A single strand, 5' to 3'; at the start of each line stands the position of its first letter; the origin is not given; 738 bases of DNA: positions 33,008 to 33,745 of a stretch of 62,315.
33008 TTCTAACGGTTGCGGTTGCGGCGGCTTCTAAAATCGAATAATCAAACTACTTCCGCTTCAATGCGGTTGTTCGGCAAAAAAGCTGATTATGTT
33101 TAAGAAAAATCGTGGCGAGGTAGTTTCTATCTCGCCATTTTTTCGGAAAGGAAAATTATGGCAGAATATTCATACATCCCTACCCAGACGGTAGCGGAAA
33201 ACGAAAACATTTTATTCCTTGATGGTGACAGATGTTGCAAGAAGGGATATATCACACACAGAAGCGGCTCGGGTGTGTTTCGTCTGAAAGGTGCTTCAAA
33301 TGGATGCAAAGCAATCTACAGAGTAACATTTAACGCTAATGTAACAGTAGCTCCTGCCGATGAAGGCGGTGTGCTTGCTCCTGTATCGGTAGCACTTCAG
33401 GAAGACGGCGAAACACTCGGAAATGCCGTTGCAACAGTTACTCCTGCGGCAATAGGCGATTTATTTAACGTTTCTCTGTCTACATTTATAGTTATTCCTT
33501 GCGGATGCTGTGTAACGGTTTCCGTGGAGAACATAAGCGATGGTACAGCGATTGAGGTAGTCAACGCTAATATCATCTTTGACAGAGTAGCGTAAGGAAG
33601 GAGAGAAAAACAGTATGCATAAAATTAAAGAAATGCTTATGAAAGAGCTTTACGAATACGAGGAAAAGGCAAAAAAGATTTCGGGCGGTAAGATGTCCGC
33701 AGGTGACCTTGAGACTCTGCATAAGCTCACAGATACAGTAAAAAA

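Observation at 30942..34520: Terminator-bracketed post-lysis cargo module with spore-coat/exosporium-like protein composition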

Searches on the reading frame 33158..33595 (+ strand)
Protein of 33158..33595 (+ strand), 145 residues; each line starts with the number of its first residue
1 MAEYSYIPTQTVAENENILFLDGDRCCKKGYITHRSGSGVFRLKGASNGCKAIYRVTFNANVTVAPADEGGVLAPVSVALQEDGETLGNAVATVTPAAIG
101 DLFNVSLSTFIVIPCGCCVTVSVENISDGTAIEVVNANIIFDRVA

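Call 5: search_protein_families(library=pfam, max_evalue=1, proteins=[window:33158-33595:+])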
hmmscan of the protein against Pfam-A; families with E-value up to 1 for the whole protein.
window:33158-33595:+ (145 aa): 0 families

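Call 6: search_protein_families(library=phrogs, max_evalue=0.01, proteins=[window:33158-33595:+])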
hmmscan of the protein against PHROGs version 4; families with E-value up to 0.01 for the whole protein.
window:33158-33595:+ (145 aa): 1 family
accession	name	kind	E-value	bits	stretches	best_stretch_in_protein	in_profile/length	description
phrog_20016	-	unknown function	1.4e-36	126.2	1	1-145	1-141/141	-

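Call 10: search_dna_similar(query=window:33158-33595:+, collection=phages, mode=protein, max_rows=30)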
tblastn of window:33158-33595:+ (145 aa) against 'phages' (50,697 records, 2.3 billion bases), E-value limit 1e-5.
Records with a match: 16; places in all: 16; records where one place covers at least 80% of the query: 15.
Best place of each record, by identity: <60% 16.
By first word of the organism name: Bacteriophage 12; Dulem 3; Butyrivibrio 1.
By host as written in the record: - 12; Propithecus coquereli 2; Butyrivibrio fibrisolvens DSM 3071 1; Varecia variegata 1.
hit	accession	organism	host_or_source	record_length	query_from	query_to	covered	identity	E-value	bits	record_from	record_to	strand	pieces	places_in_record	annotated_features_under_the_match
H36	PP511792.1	Dulem virus 33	Propithecus coquereli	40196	10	145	94%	50.0%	3e-31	122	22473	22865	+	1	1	hypothetical protein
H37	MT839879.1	Bacteriophage sp.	human fecal samples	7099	1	145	100%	45.2%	2e-26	108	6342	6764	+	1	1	record has no annotation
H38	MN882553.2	Butyrivibrio virus Ceridwen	Butyrivibrio fibrisolvens DSM 3071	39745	1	145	100%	43.9%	3e-31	122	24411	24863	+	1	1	hypothetical protein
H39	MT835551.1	Bacteriophage sp.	human fecal samples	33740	1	145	100%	42.1%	1e-25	106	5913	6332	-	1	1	record has no annotation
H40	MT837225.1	Bacteriophage sp.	human fecal samples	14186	1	145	100%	42.1%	4e-25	104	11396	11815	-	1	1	record has no annotation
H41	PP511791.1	Dulem virus 39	Propithecus coquereli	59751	10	145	94%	44.5%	5e-24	102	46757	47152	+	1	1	hypothetical protein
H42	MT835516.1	Bacteriophage sp.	human fecal samples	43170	1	145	100%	40.7%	4e-25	105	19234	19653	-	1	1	record has no annotation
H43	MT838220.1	Bacteriophage sp.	human fecal samples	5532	1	145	100%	40.7%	5e-21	93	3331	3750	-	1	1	record has no annotation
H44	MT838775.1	Bacteriophage sp.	human fecal samples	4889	1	145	100%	40.3%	2e-23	100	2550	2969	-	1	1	record has no annotation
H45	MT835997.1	Bacteriophage sp.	human fecal samples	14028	1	145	100%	40.3%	4e-23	99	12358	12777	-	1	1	record has no annotation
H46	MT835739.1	Bacteriophage sp.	human fecal samples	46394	1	145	100%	40.3%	5e-23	99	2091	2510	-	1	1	record has no annotation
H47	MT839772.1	Bacteriophage sp.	human fecal samples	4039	1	145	100%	39.6%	6e-23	99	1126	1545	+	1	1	record has no annotation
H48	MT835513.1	Bacteriophage sp.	human fecal samples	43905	1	145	100%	35.9%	5e-21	93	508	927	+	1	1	record has no annotation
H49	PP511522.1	Dulem virus 35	Varecia variegata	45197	1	144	99%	35.4%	3e-13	71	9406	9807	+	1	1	hypothetical protein (x2)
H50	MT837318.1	Bacteriophage sp.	human fecal samples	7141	10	145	94%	32.6%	2e-11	66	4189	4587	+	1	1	record has no annotation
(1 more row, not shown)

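Call 11: get_annotated_region(hit=H38, flank=9000)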
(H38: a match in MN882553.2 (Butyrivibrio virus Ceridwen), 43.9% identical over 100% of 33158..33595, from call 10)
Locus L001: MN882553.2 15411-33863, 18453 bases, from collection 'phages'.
description: Butyrivibrio virus Ceridwen, complete genome.
organism: Butyrivibrio virus Ceridwen (NCBI taxid 2696359)
taxonomy: Viruses; Duplodnaviria; Heunggongvirae; Uroviricota; Caudoviricetes
host: Butyrivibrio fibrisolvens DSM 3071; source: -; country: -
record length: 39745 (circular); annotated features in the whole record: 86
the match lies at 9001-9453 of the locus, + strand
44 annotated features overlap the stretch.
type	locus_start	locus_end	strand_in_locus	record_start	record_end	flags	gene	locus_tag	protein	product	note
CDS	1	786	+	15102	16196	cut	-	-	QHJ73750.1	hypothetical protein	Hypothetical coding region with unknown function. ORF predicted by GeneMarkS-2, Glimmer3, Phanotate-v1.1.2, ...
CDS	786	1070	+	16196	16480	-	-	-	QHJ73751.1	hypothetical protein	Hypothetical coding region with unknown function. ORF predicted by GeneMarkS-2, Glimmer3, Phanotate-v1.1.2, ...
regulatory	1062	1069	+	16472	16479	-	-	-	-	promoter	promoter predicted by PhagePromoter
CDS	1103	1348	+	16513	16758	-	-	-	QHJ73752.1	hypothetical protein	Hypothetical coding region with unknown function. ORF predicted by GeneMarkS-2, Glimmer3, Phanotate-v1.1.2, ...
repeat_region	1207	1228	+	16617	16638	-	-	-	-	-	Score 52: 20/22 (90%25) matches%2C 0 gaps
repeat_region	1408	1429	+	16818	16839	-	-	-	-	-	Score 52: 20/22 (90%25) matches%2C 0 gaps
CDS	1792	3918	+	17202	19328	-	-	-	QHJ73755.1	hypothetical protein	Hypothetical coding region with unknown function. ORF predicted by Phanotate-v1.1.2, Prodigal-v2.6.3.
CDS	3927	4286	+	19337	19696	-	-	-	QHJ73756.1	hypothetical protein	Hypothetical coding region with unknown function. ORF predicted by GeneMarkS-2, Glimmer3, Phanotate-v1.1.2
CDS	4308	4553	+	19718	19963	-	-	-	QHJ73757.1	hypothetical protein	Hypothetical coding region with unknown function. ORF predicted by GeneMarkS-2, Glimmer3, Phanotate-v1.1.2, ...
regulatory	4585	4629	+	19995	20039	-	-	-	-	terminator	Predicted by FindTerm v2.8.1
CDS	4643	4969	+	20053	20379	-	-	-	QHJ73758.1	hypothetical protein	Hypothetical coding region with unknown function. ORF predicted by Phanotate-v1.1.2, Prodigal-v2.6.3. Alternative ORF ...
CDS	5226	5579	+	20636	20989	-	-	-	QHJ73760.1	hypothetical protein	Hypothetical coding region with unknown function. ORF predicted by GeneMarkS-2, Glimmer3, Phanotate-v1.1.2, ...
CDS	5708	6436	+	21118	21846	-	-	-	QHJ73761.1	hypothetical protein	Pfam endo-beta-N-acetylglucosaminidase domain 17-157bp (PF01832.20), putative peptidoglycan binding domain 1 184-239bp ...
regulatory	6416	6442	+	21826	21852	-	-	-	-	promoter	promoter predicted by PhagePromoter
CDS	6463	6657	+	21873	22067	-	-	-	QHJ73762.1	hypothetical protein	Hypothetical coding region with unknown function. ORF predicted by GeneMarkS-2, Glimmer3, Phanotate-v1.1.2, ...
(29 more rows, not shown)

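Call 12: get_annotated_region(hit=H36, flank=8000)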
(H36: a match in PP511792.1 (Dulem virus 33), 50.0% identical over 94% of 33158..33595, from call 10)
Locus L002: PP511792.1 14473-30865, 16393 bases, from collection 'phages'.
description: Dulem virus 33 isolate Duke_28FS_2, complete genome.
organism: Dulem virus 33 (NCBI taxid 3145751)
taxonomy: Viruses; Duplodnaviria; Heunggongvirae; Uroviricota; Caudoviricetes
host: Propithecus coquereli; source: feces; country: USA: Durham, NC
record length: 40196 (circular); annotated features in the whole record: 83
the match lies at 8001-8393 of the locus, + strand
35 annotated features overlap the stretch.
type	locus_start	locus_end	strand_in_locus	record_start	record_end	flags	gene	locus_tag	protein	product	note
CDS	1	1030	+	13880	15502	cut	-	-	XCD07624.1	hypothetical protein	-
CDS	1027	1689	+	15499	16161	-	-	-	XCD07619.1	hypothetical protein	-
CDS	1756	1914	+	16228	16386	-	-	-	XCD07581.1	hypothetical protein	-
CDS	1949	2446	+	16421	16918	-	-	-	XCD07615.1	hypothetical protein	-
CDS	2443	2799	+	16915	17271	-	-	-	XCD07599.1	hypothetical protein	-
CDS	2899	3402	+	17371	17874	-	-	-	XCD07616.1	hypothetical protein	-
CDS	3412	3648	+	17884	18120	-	-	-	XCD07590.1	hypothetical protein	-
CDS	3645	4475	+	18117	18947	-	-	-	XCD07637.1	PGrP protein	-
CDS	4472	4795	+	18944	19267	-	-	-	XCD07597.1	hypothetical protein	-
CDS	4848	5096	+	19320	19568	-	-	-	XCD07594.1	hypothetical protein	-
CDS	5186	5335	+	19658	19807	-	-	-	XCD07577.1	hypothetical protein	-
CDS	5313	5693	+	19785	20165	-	-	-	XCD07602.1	hypothetical protein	-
CDS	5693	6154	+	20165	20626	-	-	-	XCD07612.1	hypothetical protein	-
CDS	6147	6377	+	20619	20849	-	-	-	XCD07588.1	hypothetical protein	-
CDS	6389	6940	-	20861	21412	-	-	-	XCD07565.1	endonuclease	-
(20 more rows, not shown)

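Call 15: find_homologous_proteins(query=window:33158-33595:+, max_evalue=0.001)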
Query window:33158-33595:+ (145 aa): 2901 proteins with E <= 0.001 among 2942 candidates; the best 120 are listed.
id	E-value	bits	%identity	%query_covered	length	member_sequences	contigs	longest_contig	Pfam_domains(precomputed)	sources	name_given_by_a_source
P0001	2.6e-87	308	99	100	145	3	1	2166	-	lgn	-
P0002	2.2e-86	305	98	99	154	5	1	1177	-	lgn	-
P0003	8.8e-83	293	97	99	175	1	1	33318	-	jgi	jgi:hypothetical protein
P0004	6.1e-78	277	85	99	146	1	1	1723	-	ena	-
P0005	6.7e-78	277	84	99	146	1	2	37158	-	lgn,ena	-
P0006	1.6e-77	276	85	99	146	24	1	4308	-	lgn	-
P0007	2.6e-77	275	85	99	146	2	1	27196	-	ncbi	-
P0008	2.9e-77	275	88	99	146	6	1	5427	-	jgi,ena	jgi:hypothetical protein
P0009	4.0e-77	275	88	99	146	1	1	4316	-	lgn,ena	-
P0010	1.6e-76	273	84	99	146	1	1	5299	-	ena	-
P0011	1.9e-76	273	83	99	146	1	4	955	-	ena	-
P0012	4.5e-76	271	84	99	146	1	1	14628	-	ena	-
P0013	8.7e-76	270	85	99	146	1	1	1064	-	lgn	-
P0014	8.9e-76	270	85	99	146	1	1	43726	-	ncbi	-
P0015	3.0e-75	269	85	99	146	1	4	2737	-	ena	-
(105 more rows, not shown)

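Call 19: search_solved_structures(query=A1, max_evalue=10, show_alignments=3)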
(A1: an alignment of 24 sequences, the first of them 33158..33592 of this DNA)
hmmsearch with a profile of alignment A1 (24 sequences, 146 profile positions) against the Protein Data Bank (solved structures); distinct sequences matched with E-value up to 10: 0.

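Call 22: search_protein_families(library=ncbifam, max_evalue=1, proteins=[window:33158-33595:+])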
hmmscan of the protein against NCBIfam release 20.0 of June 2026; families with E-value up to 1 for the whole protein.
window:33158-33595:+ (145 aa): 0 families

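Call 23: search_protein_families(library=padloc, max_evalue=1, proteins=[window:33158-33595:+])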
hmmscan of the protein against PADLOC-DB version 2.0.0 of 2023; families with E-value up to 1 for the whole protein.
window:33158-33595:+ (145 aa): 0 families

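Call 43: search_protein_representatives(protein=window:33158-33592:+)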
Query: 145 residues. Proteins with E-value up to 0.001 (for the whole library): 539; up to 1e-10: 211; up to 1e-30: 9. The best 150 are listed.
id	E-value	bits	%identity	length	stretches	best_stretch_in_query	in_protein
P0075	5.4e-72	256.5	82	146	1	2-145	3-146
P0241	2.7e-45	170.0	59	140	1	2-144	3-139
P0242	4.8e-45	169.2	78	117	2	77-145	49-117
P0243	5.1e-45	169.1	58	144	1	2-145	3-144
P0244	1.3e-39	151.6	60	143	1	2-145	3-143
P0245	2.2e-34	134.6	72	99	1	43-145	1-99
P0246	2.1e-33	131.5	49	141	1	1-144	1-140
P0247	5.8e-33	130.0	76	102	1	63-145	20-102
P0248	9.9e-32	126.1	47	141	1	1-145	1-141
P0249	1.4e-29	119.1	60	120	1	2-92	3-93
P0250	1.2e-28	116.1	52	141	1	1-143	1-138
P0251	2.0e-28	115.4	70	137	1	2-76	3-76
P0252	1.1e-27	112.9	48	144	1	1-144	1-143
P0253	2.2e-27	112.0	47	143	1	9-145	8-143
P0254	7.4e-27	110.3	78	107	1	68-145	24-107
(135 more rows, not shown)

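Call 46: search_solved_structures(query=A4, max_evalue=10, show_alignments=3)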
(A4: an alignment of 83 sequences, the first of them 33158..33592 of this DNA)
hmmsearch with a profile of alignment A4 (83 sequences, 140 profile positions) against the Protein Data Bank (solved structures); distinct sequences matched with E-value up to 10: 1.
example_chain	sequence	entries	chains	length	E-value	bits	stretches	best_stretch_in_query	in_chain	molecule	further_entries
9h38_A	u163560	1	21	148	0.5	13.3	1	7-46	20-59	Flagellar hook-length control protein FliK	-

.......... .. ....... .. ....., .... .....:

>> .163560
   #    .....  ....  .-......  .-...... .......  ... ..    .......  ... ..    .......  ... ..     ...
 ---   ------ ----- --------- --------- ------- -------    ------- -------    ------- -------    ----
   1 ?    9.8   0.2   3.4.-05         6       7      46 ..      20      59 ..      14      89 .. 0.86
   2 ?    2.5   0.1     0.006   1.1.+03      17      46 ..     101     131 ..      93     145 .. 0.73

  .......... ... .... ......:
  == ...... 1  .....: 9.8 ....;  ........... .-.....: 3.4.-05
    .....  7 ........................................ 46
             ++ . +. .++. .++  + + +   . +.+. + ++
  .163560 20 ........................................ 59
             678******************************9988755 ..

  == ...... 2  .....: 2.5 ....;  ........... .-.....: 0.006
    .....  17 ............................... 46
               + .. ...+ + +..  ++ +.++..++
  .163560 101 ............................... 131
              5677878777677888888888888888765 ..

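Call 53: predict_structure(alignment_id=A4)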
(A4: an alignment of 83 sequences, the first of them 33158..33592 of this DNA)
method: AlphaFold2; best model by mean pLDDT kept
length: 145 residues; sequences in the alignment: 83
mean_pLDDT: 94.6   pTM: 0.87
mean pLDDT of the five models: 94.6, 94.5, 94.3, 92.4, 91.0
residues with pLDDT >= 90: 128; 70-90: 13; 50-70: 4; < 50: 0
segments of 3 or more residues with pLDDT < 50: none
pLDDT, mean of each block of 10 residues (from residue 1): 97 97 95 98 94 98 82 88 97 92 96 97 95 97 96
secondary structure, 60 per line:
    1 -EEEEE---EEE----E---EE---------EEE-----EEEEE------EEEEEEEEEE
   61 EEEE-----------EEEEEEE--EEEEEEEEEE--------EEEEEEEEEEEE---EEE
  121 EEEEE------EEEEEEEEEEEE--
elements in order: E2-6 E10-12 E32-34 E40-44 E51-64 E76-82 E85-94 E103-114 E118-125 E132-143

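Call 55: fold_search(model_id=the predicted structure, library=pdb)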
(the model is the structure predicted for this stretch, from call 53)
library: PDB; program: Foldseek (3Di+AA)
matches with E <= 10: 1818; with E <= 0.001: 138
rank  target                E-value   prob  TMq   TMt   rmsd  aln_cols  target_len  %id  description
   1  7r1m_B                2.5e-06  1.00  0.72  0.69   3.6       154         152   11  Crystal structure of ExsFA, a Bacillus cereus spore exosporium protein (released 2023-02-15)
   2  8d02                  2.5e-06  1.00  0.71  0.70   3.5       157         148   10  Crystal Structure of Bacillus anthracis BxpB (released 2023-05-24)
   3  7r1m_A                3.1e-06  1.00  0.69  0.65   4.3       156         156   12  Crystal structure of ExsFA, a Bacillus cereus spore exosporium protein (released 2023-02-15)
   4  9h3d_E                3.3e-06  1.00  0.72  0.72   3.2       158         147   10  F-ENA exosporium anchoring complex between ExsF and a peptide derived from the N-terminus of F-Anchor (released 2025-03-12)
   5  9h38_B                3.3e-06  1.00  0.64  0.67   4.4       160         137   14  C-terminal domain of the F-ENA tip fibrillum F-BclA from Bacillus thuringiensis (released 2025-03-12)
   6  9h38_L                3.5e-06  1.00  0.69  0.71   3.2       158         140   12  C-terminal domain of the F-ENA tip fibrillum F-BclA from Bacillus thuringiensis (released 2025-03-12)
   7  9h38_S                3.9e-06  1.00  0.65  0.67   3.7       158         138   11  C-terminal domain of the F-ENA tip fibrillum F-BclA from Bacillus thuringiensis (released 2025-03-12)
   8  9h38_K                4.9e-06  1.00  0.65  0.68   3.6       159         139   12  C-terminal domain of the F-ENA tip fibrillum F-BclA from Bacillus thuringiensis (released 2025-03-12)
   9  3twi_A                5.2e-06  1.00  0.66  0.70   3.5       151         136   16  Variable Lymphocyte Receptor Recognition of the Immunodominant Glycoprotein of Bacillus anthracis Spores (released 2012-03-14)
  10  9h38_M                5.2e-06  1.00  0.62  0.66   4.4       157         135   14  C-terminal domain of the F-ENA tip fibrillum F-BclA from Bacillus thuringiensis (released 2025-03-12)
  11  9h38_A                5.5e-06  1.00  0.69  0.71   3.1       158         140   11  C-terminal domain of the F-ENA tip fibrillum F-BclA from Bacillus thuringiensis (released 2025-03-12)
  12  9h38_R                5.5e-06  1.00  0.63  0.64   3.6       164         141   11  C-terminal domain of the F-ENA tip fibrillum F-BclA from Bacillus thuringiensis (released 2025-03-12)
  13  9h3d_D                6.9e-06  1.00  0.74  0.73   3.2       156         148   10  F-ENA exosporium anchoring complex between ExsF and a peptide derived from the N-terminus of F-Anchor (released 2025-03-12)
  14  3tyj                  8.6e-06  1.00  0.63  0.66   3.7       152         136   16  Bacillus collagen-like protein of anthracis P159S mutant (released 2012-03-14)
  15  7r5i_C                1.3e-05  1.00  0.68  0.67   3.9       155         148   11  High resolution Crystal structure of ExsFA, a Bacillus cereus spore exosporium protein (released 2023-08-23)
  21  1wck                  1.9e-05  1.00  0.61  0.65   3.9       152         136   16  Crystal structure of the C-terminal domain of BclA, the major antigen of the exosporium of the Bacillus anthracis spore. (released 2005-10-25)
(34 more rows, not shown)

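Call 57: fold_search(model_id=the predicted structure, library=viral)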
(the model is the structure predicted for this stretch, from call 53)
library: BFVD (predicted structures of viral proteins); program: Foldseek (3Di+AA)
matches with E <= 10: 1794; with E <= 0.001: 361
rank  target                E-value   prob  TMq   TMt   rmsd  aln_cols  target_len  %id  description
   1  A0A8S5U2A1            1.3e-13  1.00  0.86  0.92   1.9       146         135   31  Uncharacterized protein [Siphoviridae sp. ctqzz19]
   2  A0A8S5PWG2            5.5e-10  1.00  0.78  0.83   2.3       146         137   22  Uncharacterized protein [Myoviridae sp. ctWiL39]
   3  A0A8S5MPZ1            1.3e-09  1.00  0.79  0.87   2.6       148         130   18  Uncharacterized protein [Podoviridae sp. ctoqT5]
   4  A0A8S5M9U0            1.5e-09  1.00  0.79  0.83   2.5       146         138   20  Uncharacterized protein [Siphoviridae sp. ctv4j104]
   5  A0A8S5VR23            1.6e-09  1.00  0.79  0.85   2.0       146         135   20  (no name in the UniProt tables at hand)
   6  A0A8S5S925            4.6e-09  1.00  0.81  0.83   2.0       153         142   18  BclA protein [Phage sp. ctGns7]
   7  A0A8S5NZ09            3.3e-08  1.00  0.68  0.69   3.7       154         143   21  Uncharacterized protein [Siphoviridae sp. ctiMP24]
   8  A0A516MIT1            5.7e-08  1.00  0.69  0.28   3.9       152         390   16  (no name in the UniProt tables at hand)
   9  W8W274                1.1e-07  1.00  0.63  0.38   4.5       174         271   14  Uncharacterized protein [Invertebrate iridescent virus 30]
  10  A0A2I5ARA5            1.3e-07  1.00  0.71  0.59   3.8       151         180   10  (no name in the UniProt tables at hand)
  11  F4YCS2                1.7e-07  1.00  0.71  0.53   3.8       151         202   14  (no name in the UniProt tables at hand)
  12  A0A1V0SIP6            2.2e-07  1.00  0.66  0.24   3.4       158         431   21  Collagen triple helix repeat motif-containing protein [Klosneuvirus KNV1]
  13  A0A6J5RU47            5.1e-07  1.00  0.69  0.68   3.6       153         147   11  Uncharacterized protein (Fragment) [uncultured Caudovirales phage]
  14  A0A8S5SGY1            6.4e-07  1.00  0.69  0.69   3.8       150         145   16  BclA protein [Siphoviridae sp. ctzyE57]
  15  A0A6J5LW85            6.4e-07  1.00  0.64  0.16   4.0       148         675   14  Uncharacterized protein [uncultured Caudovirales phage]
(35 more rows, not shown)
